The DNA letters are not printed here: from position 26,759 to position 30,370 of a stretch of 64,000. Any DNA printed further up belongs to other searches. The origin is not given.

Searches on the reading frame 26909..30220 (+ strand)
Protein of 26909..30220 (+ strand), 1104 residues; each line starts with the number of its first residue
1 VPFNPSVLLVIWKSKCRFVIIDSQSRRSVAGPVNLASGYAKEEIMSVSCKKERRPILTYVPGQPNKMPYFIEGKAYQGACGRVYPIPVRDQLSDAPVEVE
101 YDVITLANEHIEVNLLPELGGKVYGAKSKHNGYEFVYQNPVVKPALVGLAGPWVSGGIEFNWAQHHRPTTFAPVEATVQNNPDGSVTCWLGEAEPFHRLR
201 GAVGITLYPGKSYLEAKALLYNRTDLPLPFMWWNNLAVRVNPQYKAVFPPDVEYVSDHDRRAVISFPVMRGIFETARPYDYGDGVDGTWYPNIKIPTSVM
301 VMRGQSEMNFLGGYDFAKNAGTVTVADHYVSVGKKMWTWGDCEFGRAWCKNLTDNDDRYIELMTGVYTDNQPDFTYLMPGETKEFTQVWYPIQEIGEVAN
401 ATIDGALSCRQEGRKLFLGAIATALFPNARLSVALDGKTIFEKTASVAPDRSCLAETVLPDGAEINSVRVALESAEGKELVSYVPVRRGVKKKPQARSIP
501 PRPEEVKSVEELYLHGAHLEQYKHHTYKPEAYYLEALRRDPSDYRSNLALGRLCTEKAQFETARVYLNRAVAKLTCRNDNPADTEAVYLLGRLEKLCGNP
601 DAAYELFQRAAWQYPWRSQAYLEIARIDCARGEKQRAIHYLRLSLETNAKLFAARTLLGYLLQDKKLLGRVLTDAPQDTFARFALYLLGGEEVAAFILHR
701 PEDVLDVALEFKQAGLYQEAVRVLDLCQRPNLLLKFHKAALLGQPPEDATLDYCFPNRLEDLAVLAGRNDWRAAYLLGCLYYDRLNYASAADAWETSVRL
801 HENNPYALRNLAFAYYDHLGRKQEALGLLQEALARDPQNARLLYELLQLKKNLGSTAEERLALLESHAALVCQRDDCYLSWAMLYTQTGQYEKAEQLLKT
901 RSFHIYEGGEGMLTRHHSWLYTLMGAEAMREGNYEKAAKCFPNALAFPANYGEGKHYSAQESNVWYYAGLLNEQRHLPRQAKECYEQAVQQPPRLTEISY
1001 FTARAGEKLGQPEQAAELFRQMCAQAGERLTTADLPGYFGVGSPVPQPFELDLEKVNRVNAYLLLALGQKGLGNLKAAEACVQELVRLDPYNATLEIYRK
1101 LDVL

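Call 51: search_protein_families(library=pfam, proteins=[window:26909-30220:+], max_evalue=0.001)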
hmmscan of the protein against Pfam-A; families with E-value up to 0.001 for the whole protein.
window:26909-30220:+ (1104 aa): 13 families
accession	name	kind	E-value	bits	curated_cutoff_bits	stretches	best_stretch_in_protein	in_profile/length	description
PF17128.10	DUF5107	-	1.2e-51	176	24.4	1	82-391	5-309/310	Domain of unknown function (DUF5107)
PF13428.12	TPR_14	-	8.2e-15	54.3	23.5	0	813-849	8-44/44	Tetratricopeptide repeat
PF07719.23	TPR_2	-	8.3e-15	54.1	27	0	806-839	2-34/34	Tetratricopeptide repeat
PF13432.12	TPR_16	-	9.6e-13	48.8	32.7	1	775-840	1-65/65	Tetratricopeptide repeat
PF14559.12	TPR_19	-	2.3e-10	41.1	25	0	598-650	5-57/68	Tetratricopeptide repeat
PF13431.12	TPR_17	-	3.3e-09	36.8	24.4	0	532-564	1-33/34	Tetratricopeptide repeat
PF00515.34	TPR_1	-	1.4e-08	34.6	27.8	0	816-839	11-34/34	Tetratricopeptide repeat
PF13424.12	TPR_12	-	1.5e-07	31.9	30.1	0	780-836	12-75/77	Tetratricopeptide repeat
PF13181.12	TPR_8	-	2.9e-07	30.6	25.7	0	1060-1091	2-33/34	Tetratricopeptide repeat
PF13176.12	TPR_7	-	9.8e-07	28.8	27.9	0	807-839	1-34/36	Tetratricopeptide repeat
PF23914.1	TPR_CcmH_CycH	-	1.4e-05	25.4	42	0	775-843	54-124/158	Cytochrome c-type biogenesis protein H TPR domain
PF13414.12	TPR_11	-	0.0002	21.4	26.8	0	780-817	3-40/42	TPR repeat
PF23300.3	HEAT_Nup120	-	0.00039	20.7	29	0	878-929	30-80/170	Nucleoporin Nup120, HEAT repeats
